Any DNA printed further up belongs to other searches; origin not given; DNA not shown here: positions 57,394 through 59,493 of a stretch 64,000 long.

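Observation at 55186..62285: CDP-3,6-dideoxyhexose pathway core (ddhA, ddhB-like, E1 dehydratase) combined with an acetolactate-synthase-like TPP enzyme and an aspartate-aminotransferase-fold aminotransferase: candidate pathway to a branched and/or aminated dideoxy sugar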

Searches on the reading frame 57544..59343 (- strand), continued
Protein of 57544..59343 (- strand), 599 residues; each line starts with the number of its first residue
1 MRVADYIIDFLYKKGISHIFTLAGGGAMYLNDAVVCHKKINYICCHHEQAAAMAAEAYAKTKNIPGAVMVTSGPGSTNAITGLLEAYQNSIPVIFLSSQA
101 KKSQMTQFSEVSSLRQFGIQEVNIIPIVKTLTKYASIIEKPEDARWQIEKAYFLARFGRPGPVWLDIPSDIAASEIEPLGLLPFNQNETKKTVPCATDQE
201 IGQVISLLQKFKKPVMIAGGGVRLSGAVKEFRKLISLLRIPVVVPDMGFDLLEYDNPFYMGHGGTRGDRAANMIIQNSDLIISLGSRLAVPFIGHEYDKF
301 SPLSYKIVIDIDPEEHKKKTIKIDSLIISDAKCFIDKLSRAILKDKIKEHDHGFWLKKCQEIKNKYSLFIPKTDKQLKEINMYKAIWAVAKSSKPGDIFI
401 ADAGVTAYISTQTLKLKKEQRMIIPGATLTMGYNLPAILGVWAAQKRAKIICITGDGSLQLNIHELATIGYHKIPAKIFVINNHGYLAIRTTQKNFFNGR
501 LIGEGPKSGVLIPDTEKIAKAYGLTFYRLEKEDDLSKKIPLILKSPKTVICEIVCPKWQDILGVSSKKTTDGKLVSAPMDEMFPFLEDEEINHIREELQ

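Call 59: search_solved_structures(query=window:57544-59343:-, max_evalue=1e-60, show_alignments=3)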
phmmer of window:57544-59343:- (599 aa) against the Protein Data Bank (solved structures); distinct sequences matched with E-value up to 1e-60: 9.
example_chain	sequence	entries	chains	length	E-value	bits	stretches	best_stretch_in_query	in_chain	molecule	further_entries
8rph_A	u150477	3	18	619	2.8e-103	349.7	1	2-588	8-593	Thiamine pyrophosphate-binding protein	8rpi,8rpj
5ahk_A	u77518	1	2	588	1.1e-63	219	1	1-554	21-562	ACETOLACTATE SYNTHASE II, LARGE SUBUNIT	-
3e9y_A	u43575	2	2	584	1.9e-63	218.2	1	3-564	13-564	Acetolactate synthase, chloroplastic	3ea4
7u25_A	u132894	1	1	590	2.6e-63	217.8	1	3-564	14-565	Acetolactate synthase, chloroplastic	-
7stq_A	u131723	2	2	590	2.6e-63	217.8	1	3-564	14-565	Acetolactate synthase, chloroplastic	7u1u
7tzz_A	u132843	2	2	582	2.9e-63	217.6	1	3-564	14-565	Acetolactate synthase, chloroplastic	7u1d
6u9h_A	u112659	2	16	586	3.6e-63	217.3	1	3-564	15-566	Acetolactate synthase, chloroplastic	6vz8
1ybh_A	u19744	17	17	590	3.6e-63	217.3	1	3-564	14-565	Acetolactate synthase, chloroplast | Acetolactate synthase | Acetolactate synthase, chloroplastic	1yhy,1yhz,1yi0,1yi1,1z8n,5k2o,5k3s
8et5_A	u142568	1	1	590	4.2e-63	217.1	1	3-564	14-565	Acetolactate synthase, chloroplastic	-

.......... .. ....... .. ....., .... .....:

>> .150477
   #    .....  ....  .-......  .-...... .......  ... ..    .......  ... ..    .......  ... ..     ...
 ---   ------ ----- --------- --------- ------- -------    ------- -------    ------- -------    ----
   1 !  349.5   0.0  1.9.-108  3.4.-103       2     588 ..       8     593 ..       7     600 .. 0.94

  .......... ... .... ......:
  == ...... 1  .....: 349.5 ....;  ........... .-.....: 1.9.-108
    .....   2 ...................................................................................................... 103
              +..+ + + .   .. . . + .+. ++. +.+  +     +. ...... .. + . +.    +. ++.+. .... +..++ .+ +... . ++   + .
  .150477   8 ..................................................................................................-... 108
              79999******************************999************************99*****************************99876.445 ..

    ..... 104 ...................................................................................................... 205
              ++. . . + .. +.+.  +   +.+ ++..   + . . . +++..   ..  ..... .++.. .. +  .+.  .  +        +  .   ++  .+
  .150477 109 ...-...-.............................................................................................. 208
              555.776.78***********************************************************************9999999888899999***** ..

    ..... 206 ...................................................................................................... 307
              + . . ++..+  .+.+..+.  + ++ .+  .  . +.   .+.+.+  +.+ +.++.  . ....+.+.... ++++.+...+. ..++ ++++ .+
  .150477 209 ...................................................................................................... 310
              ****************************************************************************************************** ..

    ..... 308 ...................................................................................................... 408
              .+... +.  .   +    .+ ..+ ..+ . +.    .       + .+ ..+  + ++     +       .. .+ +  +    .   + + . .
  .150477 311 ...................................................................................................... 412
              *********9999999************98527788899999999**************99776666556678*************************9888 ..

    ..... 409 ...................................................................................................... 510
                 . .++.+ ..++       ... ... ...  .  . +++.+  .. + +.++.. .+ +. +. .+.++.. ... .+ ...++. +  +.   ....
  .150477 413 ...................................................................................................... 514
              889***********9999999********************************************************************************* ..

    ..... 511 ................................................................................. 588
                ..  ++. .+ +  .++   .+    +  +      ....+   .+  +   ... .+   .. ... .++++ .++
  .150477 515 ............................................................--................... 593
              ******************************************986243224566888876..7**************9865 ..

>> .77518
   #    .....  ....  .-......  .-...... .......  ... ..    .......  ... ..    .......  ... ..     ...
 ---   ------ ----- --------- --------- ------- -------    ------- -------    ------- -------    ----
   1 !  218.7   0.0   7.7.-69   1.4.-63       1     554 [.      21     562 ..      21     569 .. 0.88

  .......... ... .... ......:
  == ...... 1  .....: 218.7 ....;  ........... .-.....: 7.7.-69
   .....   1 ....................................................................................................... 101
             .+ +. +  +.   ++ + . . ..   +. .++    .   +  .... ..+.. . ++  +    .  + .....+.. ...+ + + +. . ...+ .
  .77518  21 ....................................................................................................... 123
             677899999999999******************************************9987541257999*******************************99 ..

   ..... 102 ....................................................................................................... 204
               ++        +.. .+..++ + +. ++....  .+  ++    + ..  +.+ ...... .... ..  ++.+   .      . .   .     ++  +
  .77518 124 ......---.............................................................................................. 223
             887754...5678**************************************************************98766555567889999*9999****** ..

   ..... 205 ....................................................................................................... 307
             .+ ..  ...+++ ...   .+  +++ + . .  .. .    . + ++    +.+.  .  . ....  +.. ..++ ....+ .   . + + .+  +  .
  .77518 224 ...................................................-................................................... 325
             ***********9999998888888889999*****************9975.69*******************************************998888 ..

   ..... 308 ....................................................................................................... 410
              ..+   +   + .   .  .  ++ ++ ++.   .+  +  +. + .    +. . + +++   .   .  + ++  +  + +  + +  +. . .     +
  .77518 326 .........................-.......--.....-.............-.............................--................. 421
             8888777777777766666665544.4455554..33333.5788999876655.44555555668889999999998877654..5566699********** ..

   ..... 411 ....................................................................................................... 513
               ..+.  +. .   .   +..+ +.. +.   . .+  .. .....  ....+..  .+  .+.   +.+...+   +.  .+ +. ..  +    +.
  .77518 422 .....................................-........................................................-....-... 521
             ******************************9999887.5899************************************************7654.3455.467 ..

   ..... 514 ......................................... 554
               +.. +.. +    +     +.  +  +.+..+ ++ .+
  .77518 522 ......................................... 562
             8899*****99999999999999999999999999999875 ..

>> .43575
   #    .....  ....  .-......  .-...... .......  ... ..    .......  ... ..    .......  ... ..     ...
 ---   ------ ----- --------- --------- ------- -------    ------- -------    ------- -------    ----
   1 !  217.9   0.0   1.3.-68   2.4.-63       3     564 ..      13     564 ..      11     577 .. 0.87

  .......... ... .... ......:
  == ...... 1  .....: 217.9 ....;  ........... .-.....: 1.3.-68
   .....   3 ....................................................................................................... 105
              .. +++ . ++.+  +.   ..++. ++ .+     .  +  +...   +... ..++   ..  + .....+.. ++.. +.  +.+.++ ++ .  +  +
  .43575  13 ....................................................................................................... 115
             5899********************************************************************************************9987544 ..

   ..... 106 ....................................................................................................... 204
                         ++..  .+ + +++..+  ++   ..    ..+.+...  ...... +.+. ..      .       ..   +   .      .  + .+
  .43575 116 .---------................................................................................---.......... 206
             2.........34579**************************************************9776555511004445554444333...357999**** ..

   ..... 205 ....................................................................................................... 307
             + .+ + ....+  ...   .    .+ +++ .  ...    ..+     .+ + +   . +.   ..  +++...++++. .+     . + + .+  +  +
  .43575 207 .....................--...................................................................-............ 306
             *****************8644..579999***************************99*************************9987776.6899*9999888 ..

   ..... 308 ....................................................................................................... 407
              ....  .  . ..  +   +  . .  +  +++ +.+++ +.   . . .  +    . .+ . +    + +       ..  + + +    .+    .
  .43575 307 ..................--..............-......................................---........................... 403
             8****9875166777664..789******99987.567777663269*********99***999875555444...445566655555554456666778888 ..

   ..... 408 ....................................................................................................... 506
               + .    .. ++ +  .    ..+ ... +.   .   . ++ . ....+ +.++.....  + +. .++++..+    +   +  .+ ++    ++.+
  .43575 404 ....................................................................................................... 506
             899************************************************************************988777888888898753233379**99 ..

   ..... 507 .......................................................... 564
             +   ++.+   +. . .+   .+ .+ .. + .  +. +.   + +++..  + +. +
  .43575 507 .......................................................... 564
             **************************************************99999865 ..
